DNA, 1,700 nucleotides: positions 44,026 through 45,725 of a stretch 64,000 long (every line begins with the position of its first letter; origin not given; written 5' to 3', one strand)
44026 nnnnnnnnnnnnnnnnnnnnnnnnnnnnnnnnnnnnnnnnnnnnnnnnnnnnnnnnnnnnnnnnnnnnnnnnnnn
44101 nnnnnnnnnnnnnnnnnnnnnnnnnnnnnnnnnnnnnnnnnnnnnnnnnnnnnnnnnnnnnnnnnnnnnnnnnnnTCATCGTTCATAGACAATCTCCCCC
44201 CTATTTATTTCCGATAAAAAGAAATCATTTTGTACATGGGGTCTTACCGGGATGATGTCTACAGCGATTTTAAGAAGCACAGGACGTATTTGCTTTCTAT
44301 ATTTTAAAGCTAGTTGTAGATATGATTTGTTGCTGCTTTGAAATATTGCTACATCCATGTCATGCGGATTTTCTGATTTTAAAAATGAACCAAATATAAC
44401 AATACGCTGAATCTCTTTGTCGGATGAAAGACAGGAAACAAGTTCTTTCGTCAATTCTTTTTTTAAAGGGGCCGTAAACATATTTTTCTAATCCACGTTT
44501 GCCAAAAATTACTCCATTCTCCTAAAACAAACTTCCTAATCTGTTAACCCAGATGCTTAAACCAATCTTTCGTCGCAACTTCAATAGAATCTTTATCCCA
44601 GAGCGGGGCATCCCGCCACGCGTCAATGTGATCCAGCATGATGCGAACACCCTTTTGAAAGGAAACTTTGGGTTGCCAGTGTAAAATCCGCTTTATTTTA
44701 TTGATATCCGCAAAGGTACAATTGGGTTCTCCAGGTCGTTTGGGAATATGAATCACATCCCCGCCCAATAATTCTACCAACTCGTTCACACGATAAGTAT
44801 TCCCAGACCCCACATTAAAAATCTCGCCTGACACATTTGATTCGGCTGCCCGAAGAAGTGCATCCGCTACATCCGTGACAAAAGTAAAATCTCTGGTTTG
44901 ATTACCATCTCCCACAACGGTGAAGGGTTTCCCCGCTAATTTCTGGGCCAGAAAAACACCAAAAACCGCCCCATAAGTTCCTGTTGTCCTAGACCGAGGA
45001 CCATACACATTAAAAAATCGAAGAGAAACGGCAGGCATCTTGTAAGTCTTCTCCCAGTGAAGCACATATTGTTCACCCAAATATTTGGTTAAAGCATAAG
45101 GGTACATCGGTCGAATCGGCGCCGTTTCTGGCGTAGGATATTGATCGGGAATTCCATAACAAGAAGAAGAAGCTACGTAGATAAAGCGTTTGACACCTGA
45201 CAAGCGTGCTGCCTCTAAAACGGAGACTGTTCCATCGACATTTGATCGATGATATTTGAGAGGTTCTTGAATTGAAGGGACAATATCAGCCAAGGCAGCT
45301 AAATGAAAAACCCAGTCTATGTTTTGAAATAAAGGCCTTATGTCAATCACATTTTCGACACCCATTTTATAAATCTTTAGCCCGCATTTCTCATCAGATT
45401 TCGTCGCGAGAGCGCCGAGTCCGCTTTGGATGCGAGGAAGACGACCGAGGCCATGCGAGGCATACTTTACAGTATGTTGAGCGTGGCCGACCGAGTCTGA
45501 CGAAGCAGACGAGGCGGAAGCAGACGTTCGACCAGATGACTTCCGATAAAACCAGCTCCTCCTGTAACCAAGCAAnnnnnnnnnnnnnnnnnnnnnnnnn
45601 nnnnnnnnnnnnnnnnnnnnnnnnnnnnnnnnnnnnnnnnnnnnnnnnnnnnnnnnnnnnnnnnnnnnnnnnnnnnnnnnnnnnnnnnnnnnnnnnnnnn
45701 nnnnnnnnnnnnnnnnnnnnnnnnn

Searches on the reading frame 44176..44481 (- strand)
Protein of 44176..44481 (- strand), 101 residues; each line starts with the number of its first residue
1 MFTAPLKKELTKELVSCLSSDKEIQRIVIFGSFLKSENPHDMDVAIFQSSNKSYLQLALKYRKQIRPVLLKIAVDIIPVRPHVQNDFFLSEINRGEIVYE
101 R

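Call 56: search_protein_families(library=pfam, proteins=[window:44176-44481:-], max_evalue=0.01)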
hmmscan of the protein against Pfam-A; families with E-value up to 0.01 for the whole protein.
window:44176-44481:- (101 aa): 4 families
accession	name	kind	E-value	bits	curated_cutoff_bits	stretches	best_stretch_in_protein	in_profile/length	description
PF18765.7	Polbeta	-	3.5e-10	40.4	26.9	1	13-101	2-90/93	Polymerase beta, Nucleotidyltransferase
PF01909.29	NTP_transf_2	-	0.00027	21.7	21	1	12-78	2-73/93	Nucleotidyltransferase domain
PF22014.2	DUF6932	-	0.00042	21.2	27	1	24-83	50-115/142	Family of unknown function (DUF6932)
PF04042.21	DNA_pol_E_B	-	0.00049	20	29.1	1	6-78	19-86/210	DNA polymerase alpha/epsilon subunit B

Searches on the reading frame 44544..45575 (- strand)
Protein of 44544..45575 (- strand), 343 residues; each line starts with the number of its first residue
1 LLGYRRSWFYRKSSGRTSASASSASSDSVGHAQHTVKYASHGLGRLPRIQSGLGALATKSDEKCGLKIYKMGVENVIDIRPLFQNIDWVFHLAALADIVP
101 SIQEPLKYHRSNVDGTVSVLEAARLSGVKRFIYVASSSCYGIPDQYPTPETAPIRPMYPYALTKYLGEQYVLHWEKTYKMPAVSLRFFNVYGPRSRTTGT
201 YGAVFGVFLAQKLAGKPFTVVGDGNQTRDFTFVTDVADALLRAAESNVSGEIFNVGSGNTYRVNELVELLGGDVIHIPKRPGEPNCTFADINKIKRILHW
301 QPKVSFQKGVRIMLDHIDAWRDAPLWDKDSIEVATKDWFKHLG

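Call 5: search_protein_families(library=pfam, proteins=[window:44544-45575:-])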
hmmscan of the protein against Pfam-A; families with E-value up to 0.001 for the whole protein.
window:44544-45575:- (343 aa): 7 families
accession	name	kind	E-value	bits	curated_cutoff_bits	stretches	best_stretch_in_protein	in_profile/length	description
PF01370.27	Epimerase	-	7.4e-49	166.8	20.9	1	64-256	43-240/240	NAD dependent epimerase/dehydratase family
PF16363.11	GDP_Man_Dehyd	-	4.5e-46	158.3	27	1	63-313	51-332/332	GDP-mannose 4,6 dehydratase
PF01073.25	3Beta_HSD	-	5.1e-15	55.7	22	1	62-246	42-231/280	3-beta hydroxysteroid dehydrogenase/isomerase family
PF02719.21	Polysacc_synt_2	-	3.2e-13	50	20.2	1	75-270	65-243/293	Polysaccharide biosynthesis protein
PF07993.18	NAD_binding_4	-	2e-09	37.4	20.1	1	78-216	81-232/258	Male sterility protein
PF04321.23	RmlD_sub_bind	-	2.5e-08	33.8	27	1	73-249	37-202/287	RmlD substrate binding domain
PF13460.12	NAD_binding_10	-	8.3e-06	26.2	27.2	1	62-170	37-130/184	NAD(P)H-binding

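Call 16: search_protein_families(library=ncbifam, proteins=[window:44544-45575:-], max_evalue=0.00001)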
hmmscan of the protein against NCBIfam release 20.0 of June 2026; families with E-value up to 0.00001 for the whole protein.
window:44544-45575:- (343 aa): 21 families
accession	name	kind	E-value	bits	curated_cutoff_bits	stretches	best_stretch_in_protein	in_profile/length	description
NF011728.1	PRK15181.1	equivalog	9.4e-38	130.1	760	1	73-314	78-334/348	Vi polysaccharide biosynthesis UDP-N-acetylglucosaminuronic acid C-4 epimerase TviC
TIGR01179.1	galE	equivalog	2.6e-37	128.4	262.3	1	66-305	49-312/332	UDP-glucose 4-epimerase GalE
TIGR04180.1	EDH_00030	hypoth_equivalog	6e-37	127.3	475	1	61-303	46-295/297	NAD-dependent 4,6-dehydratase LegB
TIGR01181.1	dTDP_gluc_dehyt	equivalog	8.7e-34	117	365.1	1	75-315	61-309/321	dTDP-glucose 4,6-dehydratase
TIGR02197.1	heptose_epim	equivalog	1.6e-26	93.2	274.6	1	82-316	63-312/316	ADP-glyceromanno-heptose 6-epimerase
NF007582.0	PRK10217.1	equivalog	5.4e-22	78.4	698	1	85-313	74-327/355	dTDP-glucose 4,6-dehydratase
NF007490.0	PRK10084.1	subfamily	1.6e-20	73.4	649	1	150-315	157-332/361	dTDP-glucose 4,6-dehydratase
NF007956.0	PRK10675.1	subfamily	4.8e-20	72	394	1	84-306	72-318/338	UDP-glucose 4-epimerase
NF008360.0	PRK11150.1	equivalog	2.8e-15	56.3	452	1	130-264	110-244/310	ADP-glyceromanno-heptose 6-epimerase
NF047922.1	GDPFucSynFcl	equivalog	4e-14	52.8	500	1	95-312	64-296/308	GDP-L-fucose synthase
TIGR01472.1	gmd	equivalog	1.8e-13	50.4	415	1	88-269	80-263/342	GDP-mannose 4,6-dehydratase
NF042422.1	oxyalk_red_OleD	equivalog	6.3e-13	48.8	580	1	83-252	60-228/329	2-alkyl-3-oxoalkanoate reductase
NF008872.0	PRK11908.1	equivalog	1.7e-12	47.1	294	1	84-271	67-268/349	bifunctional UDP-4-keto-pentose/UDP-xylose synthase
NF042423.1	oxyalk_red_Shew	equivalog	4.4e-12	45.7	580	1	62-248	47-225/331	2-alkyl-3-oxoalkanoate reductase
TIGR03466.1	HpnA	hypoth_equivalog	5.2e-10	38.7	367.65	1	83-260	62-233/327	hopanoid-associated sugar epimerase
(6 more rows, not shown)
